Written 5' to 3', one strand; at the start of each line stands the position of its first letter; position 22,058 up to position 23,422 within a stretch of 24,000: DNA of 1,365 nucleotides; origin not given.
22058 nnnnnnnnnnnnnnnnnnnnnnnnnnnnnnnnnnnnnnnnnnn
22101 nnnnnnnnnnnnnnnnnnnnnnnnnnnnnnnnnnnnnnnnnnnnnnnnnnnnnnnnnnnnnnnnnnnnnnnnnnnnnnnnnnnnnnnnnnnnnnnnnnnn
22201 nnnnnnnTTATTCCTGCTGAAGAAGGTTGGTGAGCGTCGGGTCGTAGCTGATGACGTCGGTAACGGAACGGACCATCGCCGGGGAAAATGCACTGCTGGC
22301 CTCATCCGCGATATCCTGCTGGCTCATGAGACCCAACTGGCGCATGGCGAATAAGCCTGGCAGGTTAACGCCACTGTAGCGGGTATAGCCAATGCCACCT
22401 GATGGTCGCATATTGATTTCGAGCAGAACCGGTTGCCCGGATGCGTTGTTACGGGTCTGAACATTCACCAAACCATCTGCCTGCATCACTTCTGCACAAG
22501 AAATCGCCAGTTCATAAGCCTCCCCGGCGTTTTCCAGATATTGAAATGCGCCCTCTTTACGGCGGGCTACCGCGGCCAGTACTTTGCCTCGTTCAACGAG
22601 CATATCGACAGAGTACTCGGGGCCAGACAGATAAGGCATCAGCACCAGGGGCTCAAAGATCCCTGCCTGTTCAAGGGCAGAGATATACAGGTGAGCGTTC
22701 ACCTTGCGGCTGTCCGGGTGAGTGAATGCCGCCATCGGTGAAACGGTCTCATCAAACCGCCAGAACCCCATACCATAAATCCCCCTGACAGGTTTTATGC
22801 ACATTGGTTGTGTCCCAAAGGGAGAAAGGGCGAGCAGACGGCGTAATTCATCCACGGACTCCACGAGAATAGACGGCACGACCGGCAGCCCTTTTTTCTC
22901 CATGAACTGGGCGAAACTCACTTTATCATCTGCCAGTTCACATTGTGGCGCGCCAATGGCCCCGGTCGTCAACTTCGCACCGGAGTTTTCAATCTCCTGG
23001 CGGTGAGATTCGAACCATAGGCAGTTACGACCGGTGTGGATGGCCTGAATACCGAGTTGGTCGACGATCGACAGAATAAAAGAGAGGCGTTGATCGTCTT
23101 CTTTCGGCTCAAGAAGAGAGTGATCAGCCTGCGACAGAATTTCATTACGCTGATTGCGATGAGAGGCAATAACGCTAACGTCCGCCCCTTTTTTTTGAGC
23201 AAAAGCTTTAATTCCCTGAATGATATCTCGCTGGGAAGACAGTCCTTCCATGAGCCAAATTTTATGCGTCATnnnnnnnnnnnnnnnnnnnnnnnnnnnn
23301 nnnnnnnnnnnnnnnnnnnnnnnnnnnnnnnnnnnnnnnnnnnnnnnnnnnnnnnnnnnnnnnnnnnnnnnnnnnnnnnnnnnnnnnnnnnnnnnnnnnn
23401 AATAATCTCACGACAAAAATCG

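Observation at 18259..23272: Translationally coupled 5-gene biosynthetic module with no assigned product (ATP-grasp, PRTase, HAD, PRTase-PELOTA, HpcH/CitE-like)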

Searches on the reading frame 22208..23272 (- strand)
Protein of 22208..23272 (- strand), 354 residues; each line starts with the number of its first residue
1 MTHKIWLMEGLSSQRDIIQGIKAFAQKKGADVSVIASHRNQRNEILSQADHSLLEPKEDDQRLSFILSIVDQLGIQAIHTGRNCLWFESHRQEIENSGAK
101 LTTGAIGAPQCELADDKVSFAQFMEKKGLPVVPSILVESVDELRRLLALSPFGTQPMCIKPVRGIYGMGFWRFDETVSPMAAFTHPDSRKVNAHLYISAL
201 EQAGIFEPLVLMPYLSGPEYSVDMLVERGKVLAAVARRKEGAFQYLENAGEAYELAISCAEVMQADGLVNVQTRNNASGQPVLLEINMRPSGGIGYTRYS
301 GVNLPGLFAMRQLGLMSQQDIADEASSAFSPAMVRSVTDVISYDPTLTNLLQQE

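Call 5: search_protein_families(library=pfam, proteins=[window:22208-23272:-], max_evalue=0.01)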
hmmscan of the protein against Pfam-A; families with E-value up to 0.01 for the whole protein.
window:22208-23272:- (354 aa): 2 families
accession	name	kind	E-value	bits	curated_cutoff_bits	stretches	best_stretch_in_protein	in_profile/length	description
PF15632.11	ATPgrasp_Ter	-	1.4e-39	135.4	29.1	1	206-322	2-117/131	ATP-grasp in the biosynthetic pathway with Ter operon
PF14397.11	ATPgrasp_ST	-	3.2e-06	27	31.4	0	112-172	17-78/278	Sugar-transfer associated ATP-grasp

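Call 6: search_protein_families(library=ncbifam, proteins=[window:22208-23272:-], max_evalue=0.01)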
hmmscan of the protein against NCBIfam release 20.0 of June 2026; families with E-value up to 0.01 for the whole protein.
window:22208-23272:- (354 aa): 7 families
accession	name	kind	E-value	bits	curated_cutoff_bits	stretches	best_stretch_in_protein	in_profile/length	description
NF009402.0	PRK12767.1-1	equivalog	2.8e-15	56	218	1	26-308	24-294/329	carbamoyl phosphate synthase-like protein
NF009405.0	PRK12767.1-4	equivalog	8e-08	31.6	390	1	21-308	15-284/320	carbamoyl phosphate synthase-like protein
NF009404.0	PRK12767.1-3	equivalog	5.9e-06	25.4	316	1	30-319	24-313/344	carbamoyl phosphate synthase-like protein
TIGR00768.1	rimK_fam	subfamily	2.7e-05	23.7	143.4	1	112-307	83-271/276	RimK family alpha-L-glutamate ligase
NF002378.0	PRK01372.1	subfamily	0.00091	18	243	0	250-290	231-271/305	D-alanine--D-alanine ligase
NF040720.1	MptN_Meth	equivalog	0.0042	16.2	350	0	111-239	96-207/291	tetrahydromethanopterin:alpha-L-glutamate ligase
NF053643.1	Ddl_archaea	equivalog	0.0062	15.5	500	0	250-318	231-296/367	putative pseudomurein biosynthesis ATP-grasp protein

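Call 18: search_protein_families(library=padloc, proteins=[window:22208-23272:-], max_evalue=0.001)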
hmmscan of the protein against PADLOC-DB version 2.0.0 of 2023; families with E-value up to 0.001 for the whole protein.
window:22208-23272:- (354 aa): 0 families

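Call 28: search_solved_structures(query=window:22208-23272:-, max_evalue=1)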
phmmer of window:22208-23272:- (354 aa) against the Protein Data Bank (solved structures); distinct sequences matched with E-value up to 1: 18.
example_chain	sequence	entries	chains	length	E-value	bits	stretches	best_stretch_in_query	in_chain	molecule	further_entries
2c00_A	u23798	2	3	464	0.012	17.9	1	31-171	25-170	BIOTIN CARBOXYLASE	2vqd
3g8d_A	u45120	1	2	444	0.064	15.5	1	63-186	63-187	Biotin carboxylase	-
3g8c_A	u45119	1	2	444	0.071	15.4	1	63-186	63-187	Biotin carboxylase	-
8uxz_C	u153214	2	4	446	0.071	15.4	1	63-186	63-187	Biotin carboxylase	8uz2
3rv4_A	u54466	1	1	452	0.072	15.3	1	63-186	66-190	Biotin carboxylase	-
1bnc_A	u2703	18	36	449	0.072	15.3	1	63-186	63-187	BIOTIN CARBOXYLASE | ACETYL-COA CARBOXYLASE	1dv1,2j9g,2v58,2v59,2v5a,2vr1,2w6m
3rup_A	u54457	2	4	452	0.073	15.3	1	63-186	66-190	Biotin carboxylase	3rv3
1dv2_A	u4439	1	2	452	0.075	15.3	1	63-186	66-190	BIOTIN CARBOXYLASE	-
2gps_A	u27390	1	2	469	0.079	15.2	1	63-186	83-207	Biotin carboxylase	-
6oi9_A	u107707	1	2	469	0.079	15.2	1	63-186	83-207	Biotin carboxylase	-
2gpw_A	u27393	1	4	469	0.079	15.2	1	63-186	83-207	Biotin carboxylase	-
3jzf_A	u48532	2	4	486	0.085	15.1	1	63-186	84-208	Biotin carboxylase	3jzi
4mv1_A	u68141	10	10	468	0.24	13.6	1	63-185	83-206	Biotin carboxylase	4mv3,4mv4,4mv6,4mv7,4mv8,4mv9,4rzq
4e4t_A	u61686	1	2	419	0.31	13.3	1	105-163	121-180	Phosphoribosylaminoimidazole carboxylase, ATPase subunit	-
4izo_A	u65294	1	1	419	0.53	12.5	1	108-163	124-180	Phosphoribosylaminoimidazole carboxylase, ATPase subunit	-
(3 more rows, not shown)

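Call 81: search_solved_structures(query=A5, max_evalue=0.001)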
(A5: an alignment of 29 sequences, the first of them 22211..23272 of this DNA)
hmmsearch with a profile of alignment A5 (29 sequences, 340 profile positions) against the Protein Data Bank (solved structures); distinct sequences matched with E-value up to 0.001: 9.
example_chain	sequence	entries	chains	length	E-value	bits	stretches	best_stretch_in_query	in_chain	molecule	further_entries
2pn1_A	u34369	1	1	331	2.3e-18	69.5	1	41-336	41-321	Carbamoylphosphate synthase large subunit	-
1bxr_A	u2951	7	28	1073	4.2e-16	62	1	249-317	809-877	CARBAMOYL-PHOSPHATE SYNTHASE | CARBAMOYL PHOSPHATE SYNTHETASE: LARGE SUBUNIT | CARBAMOYL PHOSPHATE SYNTHETASE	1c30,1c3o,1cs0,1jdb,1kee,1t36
1ce8_A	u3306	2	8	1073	6.1e-16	61.5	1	249-317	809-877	PROTEIN (CARBAMOYL-PHOSPHATE SYNTHASE) | carbamoyl phosphate synthetase large chain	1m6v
1a9x_A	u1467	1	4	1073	1.3e-14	57.2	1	249-317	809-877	CARBAMOYL PHOSPHATE SYNTHETASE (LARGE CHAIN)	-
6uel_A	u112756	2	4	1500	9.1e-09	37.9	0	190-313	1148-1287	Carbamoyl-phosphate synthase [ammonia], mitochondrial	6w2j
5dot_A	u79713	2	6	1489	9.2e-09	37.9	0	190-313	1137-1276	Carbamoyl-phosphate synthase [ammonia], mitochondrial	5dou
3vot_A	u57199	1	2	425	4.4e-06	29.1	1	99-325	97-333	L-amino acid ligase, BL00235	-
8ynd_A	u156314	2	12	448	0.0005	22.3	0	254-296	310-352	ATP-grasp peptide ligase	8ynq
1gso_A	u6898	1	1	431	0.0008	21.7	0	63-229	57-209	PROTEIN (GLYCINAMIDE RIBONUCLEOTIDE SYNTHETASE)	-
